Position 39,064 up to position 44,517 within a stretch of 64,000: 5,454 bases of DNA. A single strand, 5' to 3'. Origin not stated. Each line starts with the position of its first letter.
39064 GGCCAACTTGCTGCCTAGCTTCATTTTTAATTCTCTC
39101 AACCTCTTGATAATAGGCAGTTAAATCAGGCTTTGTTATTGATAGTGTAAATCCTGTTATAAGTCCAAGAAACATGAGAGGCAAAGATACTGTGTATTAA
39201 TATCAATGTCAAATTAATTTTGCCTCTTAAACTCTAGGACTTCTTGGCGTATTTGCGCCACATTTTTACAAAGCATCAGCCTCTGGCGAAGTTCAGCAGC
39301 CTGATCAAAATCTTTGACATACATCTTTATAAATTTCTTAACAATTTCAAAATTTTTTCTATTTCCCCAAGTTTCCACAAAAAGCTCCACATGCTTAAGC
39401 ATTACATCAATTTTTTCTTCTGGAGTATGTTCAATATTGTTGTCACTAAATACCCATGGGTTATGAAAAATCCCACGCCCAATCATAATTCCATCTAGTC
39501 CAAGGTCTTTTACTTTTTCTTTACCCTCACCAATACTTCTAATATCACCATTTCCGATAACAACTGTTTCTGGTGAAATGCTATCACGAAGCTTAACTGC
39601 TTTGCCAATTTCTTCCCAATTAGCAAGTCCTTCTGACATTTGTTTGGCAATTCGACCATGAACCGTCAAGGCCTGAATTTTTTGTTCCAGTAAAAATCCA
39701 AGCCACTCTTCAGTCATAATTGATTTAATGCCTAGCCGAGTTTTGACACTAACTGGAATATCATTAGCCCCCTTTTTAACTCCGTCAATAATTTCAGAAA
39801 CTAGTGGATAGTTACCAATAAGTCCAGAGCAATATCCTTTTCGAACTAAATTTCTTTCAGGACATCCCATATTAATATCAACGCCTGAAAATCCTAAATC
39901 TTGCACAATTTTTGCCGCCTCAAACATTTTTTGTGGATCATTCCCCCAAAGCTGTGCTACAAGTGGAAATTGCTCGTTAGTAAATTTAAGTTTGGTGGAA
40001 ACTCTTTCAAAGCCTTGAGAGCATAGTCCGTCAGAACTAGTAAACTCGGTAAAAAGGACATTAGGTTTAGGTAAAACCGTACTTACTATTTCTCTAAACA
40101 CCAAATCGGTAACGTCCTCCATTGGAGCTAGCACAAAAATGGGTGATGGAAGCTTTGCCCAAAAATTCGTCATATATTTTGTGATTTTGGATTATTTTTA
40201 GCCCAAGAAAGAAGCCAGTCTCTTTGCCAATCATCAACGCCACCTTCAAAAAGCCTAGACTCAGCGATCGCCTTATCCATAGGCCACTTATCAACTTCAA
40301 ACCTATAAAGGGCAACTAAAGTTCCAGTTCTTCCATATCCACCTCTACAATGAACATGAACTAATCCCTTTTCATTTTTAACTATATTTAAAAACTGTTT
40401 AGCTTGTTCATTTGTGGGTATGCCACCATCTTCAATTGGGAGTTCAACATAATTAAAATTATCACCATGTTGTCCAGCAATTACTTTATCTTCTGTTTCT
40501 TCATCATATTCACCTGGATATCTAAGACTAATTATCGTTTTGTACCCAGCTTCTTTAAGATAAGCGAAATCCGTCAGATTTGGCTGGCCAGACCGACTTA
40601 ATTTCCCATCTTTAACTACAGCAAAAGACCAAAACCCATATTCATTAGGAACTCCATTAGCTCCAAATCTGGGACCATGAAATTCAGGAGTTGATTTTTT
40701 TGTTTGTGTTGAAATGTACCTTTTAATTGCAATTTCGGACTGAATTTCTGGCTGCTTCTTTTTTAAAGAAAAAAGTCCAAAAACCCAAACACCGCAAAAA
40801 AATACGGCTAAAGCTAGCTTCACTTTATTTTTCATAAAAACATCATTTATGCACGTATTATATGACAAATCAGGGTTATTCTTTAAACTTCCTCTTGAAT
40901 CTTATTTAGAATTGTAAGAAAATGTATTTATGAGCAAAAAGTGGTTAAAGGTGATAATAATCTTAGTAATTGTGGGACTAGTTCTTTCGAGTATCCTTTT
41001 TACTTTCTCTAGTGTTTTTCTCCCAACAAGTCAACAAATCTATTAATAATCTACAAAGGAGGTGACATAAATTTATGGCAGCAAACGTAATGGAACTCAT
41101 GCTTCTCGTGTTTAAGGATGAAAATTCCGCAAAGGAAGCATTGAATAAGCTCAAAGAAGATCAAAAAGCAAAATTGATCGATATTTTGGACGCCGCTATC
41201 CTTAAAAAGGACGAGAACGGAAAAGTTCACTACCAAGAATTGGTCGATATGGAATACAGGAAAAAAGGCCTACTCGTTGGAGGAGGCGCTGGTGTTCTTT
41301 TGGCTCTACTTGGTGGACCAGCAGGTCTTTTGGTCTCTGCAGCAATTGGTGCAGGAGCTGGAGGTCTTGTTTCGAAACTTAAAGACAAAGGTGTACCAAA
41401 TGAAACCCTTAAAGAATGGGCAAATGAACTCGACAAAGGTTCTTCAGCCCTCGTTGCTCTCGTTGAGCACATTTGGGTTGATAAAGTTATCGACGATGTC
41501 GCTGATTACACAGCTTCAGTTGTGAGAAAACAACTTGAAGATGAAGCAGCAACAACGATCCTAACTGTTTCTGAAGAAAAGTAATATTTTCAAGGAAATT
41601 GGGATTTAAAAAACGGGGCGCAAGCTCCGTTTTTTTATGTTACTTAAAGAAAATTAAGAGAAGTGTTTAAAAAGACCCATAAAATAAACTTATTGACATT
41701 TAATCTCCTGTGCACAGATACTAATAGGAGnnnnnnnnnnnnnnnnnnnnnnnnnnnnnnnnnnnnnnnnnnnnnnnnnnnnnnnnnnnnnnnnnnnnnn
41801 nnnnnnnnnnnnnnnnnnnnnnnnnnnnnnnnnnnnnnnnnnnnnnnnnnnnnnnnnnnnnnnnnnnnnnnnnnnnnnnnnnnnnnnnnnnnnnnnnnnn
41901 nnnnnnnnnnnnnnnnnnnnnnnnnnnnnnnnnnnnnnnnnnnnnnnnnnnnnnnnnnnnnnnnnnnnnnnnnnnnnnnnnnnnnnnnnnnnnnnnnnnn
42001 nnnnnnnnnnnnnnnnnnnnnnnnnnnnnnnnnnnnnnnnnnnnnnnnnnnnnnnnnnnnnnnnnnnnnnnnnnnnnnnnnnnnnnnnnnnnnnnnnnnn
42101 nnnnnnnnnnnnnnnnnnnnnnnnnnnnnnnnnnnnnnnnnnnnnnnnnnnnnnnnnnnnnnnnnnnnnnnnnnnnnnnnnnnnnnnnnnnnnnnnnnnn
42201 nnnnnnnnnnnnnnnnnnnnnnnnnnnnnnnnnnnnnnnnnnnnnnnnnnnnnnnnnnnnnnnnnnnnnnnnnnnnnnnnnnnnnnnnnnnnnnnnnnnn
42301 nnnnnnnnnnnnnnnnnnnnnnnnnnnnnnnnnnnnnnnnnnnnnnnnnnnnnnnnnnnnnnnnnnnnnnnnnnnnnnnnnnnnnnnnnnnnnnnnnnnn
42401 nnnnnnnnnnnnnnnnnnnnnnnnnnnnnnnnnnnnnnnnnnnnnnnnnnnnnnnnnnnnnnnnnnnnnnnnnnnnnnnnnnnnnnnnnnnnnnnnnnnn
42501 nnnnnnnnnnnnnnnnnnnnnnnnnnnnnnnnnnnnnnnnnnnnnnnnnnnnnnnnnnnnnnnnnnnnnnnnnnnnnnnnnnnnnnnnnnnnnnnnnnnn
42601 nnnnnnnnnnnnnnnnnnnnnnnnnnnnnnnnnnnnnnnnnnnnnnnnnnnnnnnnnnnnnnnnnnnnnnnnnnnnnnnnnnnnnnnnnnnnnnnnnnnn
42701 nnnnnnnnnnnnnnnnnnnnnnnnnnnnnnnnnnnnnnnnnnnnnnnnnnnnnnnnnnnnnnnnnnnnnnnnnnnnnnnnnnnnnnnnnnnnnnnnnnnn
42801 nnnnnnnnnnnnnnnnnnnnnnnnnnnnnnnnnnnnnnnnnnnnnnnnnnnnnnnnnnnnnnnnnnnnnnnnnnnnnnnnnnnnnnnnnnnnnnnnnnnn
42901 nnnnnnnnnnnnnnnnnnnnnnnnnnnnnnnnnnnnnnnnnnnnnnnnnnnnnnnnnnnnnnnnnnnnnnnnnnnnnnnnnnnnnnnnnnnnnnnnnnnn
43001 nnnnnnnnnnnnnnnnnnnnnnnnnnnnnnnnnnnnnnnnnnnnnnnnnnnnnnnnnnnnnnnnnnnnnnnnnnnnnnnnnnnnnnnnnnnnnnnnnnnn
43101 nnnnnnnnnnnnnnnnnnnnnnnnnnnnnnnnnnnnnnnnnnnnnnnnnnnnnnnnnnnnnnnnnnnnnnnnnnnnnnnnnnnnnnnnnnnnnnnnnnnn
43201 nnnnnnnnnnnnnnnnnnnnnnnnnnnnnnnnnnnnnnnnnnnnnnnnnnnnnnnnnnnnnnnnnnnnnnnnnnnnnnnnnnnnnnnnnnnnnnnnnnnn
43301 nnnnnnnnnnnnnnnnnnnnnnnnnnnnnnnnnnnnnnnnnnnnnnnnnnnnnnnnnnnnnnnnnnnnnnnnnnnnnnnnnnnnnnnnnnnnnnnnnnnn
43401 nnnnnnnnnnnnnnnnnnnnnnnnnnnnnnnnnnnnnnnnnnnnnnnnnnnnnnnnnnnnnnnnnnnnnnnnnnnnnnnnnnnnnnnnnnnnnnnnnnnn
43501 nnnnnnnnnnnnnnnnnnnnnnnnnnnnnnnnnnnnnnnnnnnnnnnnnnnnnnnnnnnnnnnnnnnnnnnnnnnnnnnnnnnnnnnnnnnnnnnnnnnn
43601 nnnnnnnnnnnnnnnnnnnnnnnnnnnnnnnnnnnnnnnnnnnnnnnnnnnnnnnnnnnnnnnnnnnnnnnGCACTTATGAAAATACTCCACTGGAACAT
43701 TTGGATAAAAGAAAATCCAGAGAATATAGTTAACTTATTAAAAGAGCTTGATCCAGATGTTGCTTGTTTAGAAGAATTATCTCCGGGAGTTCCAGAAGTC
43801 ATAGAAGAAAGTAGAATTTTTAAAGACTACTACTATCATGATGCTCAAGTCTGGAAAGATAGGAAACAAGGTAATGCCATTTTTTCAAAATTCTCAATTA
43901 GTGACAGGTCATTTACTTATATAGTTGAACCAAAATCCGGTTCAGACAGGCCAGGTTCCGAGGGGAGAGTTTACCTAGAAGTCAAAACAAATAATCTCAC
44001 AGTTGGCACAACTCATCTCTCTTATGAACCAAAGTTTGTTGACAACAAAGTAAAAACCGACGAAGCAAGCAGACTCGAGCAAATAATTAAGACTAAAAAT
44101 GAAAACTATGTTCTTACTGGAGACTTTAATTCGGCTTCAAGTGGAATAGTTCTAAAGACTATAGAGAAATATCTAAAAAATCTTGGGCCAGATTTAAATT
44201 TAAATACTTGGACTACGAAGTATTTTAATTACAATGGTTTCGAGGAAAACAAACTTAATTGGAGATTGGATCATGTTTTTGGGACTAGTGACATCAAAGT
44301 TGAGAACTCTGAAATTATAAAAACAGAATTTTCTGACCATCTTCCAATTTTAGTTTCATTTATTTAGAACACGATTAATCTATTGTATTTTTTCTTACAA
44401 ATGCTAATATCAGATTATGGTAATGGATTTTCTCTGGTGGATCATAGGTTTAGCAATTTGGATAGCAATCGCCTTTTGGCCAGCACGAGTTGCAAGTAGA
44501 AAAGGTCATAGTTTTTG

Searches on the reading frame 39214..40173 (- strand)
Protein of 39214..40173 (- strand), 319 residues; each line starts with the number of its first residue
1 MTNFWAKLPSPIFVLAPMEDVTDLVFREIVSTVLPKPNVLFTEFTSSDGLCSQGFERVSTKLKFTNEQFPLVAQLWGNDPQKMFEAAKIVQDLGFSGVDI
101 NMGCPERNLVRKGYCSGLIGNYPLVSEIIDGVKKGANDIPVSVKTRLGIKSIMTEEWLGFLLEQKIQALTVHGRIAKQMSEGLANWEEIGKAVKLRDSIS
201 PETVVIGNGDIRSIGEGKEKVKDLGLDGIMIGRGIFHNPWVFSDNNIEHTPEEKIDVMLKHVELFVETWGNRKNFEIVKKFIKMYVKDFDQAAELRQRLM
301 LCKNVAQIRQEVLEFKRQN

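Call 13: search_protein_families(library=pfam, proteins=[window:39214-40173:-], max_evalue=0.001)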
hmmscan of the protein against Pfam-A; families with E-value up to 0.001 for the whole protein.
window:39214-40173:- (319 aa): 1 family
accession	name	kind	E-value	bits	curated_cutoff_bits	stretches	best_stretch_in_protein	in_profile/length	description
PF01207.24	Dus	-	5.1e-58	197.1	20.4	1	15-313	2-303/311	Dihydrouridine synthase (Dus)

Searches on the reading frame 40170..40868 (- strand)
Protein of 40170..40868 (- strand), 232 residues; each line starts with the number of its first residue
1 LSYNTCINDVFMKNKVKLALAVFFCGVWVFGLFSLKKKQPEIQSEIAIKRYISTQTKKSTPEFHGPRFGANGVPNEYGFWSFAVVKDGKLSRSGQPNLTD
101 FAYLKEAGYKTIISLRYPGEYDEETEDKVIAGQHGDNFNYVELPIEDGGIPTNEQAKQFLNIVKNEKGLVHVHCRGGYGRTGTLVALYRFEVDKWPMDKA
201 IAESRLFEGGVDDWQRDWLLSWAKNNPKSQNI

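Call 13: search_protein_families(library=pfam, proteins=[window:40170-40868:-], max_evalue=0.001)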
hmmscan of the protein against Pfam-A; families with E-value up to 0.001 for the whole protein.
window:40170-40868:- (232 aa): 8 families
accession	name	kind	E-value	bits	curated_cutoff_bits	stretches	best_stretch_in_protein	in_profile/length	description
PF22741.1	PTP-NADK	-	2.6e-19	69.6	27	1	89-194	29-134/163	DSP-PTPase phosphatase fused to NAD+ Kinase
PF22784.1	PTP-SAK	-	2.3e-15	57.4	27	1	91-188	13-108/153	Swiss Army Knife protein, DSP-PTPase phosphatase domain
PF22785.1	Tc-R-P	-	8.5e-15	55.6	27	1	95-188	10-100/106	Polymorphic toxin system, DSP-PTPase phosphatase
PF03162.18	Y_phosphatase2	-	1.4e-10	41.5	27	1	81-211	6-134/165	Tyrosine phosphatase family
PF00782.25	DSPc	-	3.1e-08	33.9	33.5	1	137-201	39-107/133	Dual specificity phosphatase, catalytic domain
PF13350.11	Y_phosphatase3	-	1.5e-07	32.1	22.2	1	84-187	22-148/240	Tyrosine phosphatase family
PF14566.11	PTPlike_phytase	-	2.5e-07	31.4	27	1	134-188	98-154/158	Inositol hexakisphosphate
PF00102.32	Y_phosphatase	-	0.00079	19.6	20.9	0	147-187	144-189/234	Protein-tyrosine phosphatase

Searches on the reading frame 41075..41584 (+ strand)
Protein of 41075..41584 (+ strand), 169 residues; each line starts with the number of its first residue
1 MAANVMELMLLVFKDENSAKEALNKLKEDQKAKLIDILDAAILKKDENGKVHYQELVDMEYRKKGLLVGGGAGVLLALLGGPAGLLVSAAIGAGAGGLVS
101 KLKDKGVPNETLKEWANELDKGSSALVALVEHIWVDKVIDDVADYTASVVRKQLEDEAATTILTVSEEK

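Call 13: search_protein_families(library=pfam, proteins=[window:41075-41584:+], max_evalue=0.001)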
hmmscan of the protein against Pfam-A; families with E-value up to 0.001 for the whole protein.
window:41075-41584:+ (169 aa): 1 family
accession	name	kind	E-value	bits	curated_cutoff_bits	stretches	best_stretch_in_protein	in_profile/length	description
PF06897.17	DUF1269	-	2e-16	60.6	26.9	1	69-161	4-94/100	Protein of unknown function (DUF1269)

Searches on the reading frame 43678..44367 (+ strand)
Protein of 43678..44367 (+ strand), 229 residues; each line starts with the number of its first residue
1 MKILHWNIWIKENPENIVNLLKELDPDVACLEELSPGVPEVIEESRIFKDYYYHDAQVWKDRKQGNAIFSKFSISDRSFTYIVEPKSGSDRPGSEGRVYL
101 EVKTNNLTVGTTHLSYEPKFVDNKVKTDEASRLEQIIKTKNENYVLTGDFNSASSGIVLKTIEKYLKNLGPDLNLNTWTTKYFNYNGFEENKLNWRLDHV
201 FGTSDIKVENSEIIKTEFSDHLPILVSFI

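Call 13: search_protein_families(library=pfam, proteins=[window:43678-44367:+], max_evalue=0.001)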
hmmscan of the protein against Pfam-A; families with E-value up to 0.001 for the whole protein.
window:43678-44367:+ (229 aa): 2 families
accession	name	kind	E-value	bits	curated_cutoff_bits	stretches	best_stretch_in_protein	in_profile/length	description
PF03372.29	Exo_endo_phos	-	3.4e-23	83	24.5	1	5-221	2-225/225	Endonuclease/Exonuclease/phosphatase family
PF14529.12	Exo_endo_phos_2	-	0.0002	21.7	27.4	1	129-224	17-116/117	Endonuclease-reverse transcriptase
